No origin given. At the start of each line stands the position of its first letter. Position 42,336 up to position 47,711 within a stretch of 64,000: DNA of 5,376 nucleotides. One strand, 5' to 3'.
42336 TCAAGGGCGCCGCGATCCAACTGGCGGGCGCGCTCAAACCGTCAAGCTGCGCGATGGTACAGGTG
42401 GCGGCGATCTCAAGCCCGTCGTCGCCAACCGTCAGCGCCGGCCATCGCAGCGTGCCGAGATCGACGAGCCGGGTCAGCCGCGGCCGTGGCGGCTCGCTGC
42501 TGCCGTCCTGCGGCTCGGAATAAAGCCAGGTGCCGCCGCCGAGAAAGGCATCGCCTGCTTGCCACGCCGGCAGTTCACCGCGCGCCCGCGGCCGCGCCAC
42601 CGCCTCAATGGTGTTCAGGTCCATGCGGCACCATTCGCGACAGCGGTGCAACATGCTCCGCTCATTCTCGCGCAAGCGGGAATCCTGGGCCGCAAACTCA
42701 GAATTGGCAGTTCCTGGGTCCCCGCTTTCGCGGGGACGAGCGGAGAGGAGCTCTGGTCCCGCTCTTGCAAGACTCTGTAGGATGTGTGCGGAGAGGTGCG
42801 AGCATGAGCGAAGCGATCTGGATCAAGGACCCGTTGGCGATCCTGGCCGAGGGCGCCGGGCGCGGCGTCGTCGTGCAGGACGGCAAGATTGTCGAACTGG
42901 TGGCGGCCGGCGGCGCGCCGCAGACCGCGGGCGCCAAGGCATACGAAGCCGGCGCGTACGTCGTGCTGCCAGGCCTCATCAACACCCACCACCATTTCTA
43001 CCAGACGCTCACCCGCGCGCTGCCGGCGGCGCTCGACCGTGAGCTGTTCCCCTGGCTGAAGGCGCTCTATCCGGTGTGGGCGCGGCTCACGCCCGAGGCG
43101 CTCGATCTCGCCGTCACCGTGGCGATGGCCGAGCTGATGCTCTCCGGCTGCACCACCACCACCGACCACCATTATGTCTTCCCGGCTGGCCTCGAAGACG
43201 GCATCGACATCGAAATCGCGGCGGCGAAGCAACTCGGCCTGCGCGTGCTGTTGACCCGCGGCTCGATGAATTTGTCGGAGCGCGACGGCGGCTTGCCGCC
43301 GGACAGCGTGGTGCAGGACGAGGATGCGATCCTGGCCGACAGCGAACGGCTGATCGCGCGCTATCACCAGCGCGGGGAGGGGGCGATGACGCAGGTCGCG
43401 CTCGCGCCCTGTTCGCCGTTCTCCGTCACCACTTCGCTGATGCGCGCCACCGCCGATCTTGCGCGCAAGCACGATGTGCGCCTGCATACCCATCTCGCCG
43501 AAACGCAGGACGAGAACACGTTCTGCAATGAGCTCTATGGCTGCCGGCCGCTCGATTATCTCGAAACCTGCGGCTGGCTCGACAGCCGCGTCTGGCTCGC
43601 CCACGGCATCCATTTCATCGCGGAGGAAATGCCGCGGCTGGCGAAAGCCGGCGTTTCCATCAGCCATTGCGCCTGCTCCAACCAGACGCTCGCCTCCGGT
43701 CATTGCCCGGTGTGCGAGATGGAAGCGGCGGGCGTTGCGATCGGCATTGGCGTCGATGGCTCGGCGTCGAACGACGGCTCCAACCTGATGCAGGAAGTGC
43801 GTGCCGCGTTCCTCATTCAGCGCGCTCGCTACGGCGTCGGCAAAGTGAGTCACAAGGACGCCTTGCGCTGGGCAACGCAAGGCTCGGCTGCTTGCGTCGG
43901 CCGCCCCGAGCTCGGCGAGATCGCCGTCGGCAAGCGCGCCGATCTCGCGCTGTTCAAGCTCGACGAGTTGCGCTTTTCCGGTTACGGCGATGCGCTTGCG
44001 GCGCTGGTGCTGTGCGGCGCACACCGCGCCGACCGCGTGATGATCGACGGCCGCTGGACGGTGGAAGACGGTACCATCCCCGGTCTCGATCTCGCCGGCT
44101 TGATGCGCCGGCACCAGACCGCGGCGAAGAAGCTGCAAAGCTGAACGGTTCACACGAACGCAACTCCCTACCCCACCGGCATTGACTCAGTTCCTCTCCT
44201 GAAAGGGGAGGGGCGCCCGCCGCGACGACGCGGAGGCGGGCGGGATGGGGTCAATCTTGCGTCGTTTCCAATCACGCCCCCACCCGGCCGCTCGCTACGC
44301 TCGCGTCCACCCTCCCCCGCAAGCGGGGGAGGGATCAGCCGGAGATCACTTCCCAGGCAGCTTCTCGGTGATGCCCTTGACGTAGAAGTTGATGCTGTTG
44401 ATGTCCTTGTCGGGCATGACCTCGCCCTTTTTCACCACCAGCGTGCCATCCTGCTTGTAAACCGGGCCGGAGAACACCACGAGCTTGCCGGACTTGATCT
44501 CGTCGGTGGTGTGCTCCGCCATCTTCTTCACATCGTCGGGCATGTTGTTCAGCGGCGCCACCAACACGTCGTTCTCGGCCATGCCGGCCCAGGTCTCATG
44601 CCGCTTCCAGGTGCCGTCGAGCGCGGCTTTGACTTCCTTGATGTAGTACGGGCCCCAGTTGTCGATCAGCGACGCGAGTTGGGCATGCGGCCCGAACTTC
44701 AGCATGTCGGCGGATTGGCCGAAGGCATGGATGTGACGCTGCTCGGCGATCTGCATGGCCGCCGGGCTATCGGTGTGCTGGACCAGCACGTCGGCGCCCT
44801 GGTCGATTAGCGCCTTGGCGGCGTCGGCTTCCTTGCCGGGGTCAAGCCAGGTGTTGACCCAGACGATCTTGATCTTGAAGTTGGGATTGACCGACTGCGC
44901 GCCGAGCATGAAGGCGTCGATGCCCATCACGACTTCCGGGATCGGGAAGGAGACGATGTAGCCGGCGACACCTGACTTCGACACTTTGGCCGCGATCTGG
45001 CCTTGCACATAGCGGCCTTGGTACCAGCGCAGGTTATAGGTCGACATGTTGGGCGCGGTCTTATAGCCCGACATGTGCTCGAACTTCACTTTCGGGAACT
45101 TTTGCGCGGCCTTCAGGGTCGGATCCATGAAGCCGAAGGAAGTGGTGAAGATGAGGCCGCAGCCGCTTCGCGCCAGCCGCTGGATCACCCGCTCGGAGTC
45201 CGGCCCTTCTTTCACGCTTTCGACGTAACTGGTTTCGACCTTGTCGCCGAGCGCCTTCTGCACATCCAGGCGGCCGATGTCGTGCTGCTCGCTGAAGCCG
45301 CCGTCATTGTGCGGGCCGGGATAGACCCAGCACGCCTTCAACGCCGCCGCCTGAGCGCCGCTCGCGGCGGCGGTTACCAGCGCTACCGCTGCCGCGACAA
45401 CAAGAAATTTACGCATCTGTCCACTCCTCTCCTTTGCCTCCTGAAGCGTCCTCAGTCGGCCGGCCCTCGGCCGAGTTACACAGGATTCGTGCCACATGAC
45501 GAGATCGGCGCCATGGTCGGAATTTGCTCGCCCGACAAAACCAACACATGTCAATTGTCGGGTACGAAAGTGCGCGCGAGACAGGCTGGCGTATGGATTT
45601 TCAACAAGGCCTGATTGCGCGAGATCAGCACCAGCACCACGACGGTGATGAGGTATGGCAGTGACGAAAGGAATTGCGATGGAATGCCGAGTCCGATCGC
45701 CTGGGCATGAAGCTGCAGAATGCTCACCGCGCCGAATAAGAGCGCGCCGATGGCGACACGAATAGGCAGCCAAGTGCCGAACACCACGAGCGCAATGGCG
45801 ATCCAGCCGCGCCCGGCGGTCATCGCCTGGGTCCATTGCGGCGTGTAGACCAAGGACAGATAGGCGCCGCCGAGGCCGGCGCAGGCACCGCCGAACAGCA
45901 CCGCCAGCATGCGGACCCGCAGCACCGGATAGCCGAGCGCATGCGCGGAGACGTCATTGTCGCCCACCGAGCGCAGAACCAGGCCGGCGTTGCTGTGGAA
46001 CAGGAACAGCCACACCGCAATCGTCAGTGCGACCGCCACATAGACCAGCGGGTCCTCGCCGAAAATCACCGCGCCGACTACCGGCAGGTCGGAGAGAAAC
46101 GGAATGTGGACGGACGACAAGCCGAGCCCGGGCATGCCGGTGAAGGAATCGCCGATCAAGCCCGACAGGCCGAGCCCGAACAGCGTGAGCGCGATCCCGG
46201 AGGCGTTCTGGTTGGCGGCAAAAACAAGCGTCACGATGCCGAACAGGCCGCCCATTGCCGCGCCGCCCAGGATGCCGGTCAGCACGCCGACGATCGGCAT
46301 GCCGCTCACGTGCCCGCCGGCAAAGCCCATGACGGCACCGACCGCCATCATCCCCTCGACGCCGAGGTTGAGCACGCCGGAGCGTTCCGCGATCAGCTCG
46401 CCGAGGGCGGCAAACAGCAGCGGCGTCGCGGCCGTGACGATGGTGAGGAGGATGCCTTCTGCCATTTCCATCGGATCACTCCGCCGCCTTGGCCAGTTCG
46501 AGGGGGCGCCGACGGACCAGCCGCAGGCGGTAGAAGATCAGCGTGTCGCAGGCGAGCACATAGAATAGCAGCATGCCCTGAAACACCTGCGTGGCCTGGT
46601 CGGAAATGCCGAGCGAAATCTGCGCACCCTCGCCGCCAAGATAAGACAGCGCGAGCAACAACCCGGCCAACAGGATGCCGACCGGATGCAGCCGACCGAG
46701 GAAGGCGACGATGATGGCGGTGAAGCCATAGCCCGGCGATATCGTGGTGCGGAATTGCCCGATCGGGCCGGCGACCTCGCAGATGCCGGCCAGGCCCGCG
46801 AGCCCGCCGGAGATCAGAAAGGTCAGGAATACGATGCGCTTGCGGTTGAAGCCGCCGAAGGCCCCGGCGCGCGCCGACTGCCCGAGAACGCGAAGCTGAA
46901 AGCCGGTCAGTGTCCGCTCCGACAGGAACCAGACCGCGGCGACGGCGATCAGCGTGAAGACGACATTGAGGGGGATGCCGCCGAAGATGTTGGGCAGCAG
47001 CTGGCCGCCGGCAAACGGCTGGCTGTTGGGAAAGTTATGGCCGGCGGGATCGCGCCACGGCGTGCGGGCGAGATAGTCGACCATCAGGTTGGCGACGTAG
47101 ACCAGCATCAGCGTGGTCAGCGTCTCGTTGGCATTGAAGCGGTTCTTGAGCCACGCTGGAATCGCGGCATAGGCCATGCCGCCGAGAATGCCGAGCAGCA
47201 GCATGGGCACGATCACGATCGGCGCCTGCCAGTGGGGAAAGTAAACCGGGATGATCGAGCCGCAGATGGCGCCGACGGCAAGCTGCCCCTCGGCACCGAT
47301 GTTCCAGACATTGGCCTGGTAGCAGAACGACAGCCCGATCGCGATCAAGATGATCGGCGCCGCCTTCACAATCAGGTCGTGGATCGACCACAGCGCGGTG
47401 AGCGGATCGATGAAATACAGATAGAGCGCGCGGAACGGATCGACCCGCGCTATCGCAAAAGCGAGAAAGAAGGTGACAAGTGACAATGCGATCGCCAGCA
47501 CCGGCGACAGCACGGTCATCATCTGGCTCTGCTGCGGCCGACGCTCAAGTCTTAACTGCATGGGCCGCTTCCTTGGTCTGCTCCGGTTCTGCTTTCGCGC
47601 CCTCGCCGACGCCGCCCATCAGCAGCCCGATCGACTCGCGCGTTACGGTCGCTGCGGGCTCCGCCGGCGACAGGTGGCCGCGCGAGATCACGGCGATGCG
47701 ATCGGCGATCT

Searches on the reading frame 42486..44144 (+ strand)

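Call 56: search_protein_families(library=pfam, proteins=[window:42486-44144:+], max_evalue=0.00001)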
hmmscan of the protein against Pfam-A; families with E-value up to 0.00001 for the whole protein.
window:42486-44144:+ (552 aa): 2 families
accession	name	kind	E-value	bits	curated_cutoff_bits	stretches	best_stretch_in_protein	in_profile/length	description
PF01979.26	Amidohydro_1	-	8.3e-59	200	25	1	159-524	1-344/345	Amidohydrolase family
PF07969.17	Amidohydro_3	-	3.1e-11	43.9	29.7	1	194-497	149-451/472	Amidohydrolase family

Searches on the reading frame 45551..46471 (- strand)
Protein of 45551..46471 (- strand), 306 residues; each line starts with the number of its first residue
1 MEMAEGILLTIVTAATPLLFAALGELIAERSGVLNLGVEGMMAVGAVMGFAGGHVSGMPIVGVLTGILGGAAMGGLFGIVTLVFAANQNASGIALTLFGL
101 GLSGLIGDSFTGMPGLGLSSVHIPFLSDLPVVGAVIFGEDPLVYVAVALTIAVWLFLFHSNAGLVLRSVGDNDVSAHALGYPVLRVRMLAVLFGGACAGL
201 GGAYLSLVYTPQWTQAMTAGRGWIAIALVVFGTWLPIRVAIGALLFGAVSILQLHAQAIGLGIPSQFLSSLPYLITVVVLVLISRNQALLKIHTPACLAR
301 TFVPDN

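Call 56: search_protein_families(library=pfam, proteins=[window:45551-46471:-], max_evalue=0.00001)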
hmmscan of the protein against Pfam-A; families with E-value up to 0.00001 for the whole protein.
window:45551-46471:- (306 aa): 1 family
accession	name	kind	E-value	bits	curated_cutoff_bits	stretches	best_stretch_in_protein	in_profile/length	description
PF02653.21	BPD_transp_2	-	3.2e-36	125.3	26.8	1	8-280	2-265/269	Branched-chain amino acid transport system / permease component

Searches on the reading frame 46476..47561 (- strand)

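Call 56: search_protein_families(library=pfam, proteins=[window:46476-47561:-], max_evalue=0.00001)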
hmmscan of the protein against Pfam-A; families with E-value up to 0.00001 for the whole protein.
window:46476-47561:- (361 aa): 1 family
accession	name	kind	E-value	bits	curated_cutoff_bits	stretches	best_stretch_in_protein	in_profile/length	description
PF02653.21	BPD_transp_2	-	3.8e-46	157.8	26.8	1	60-336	2-269/269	Branched-chain amino acid transport system / permease component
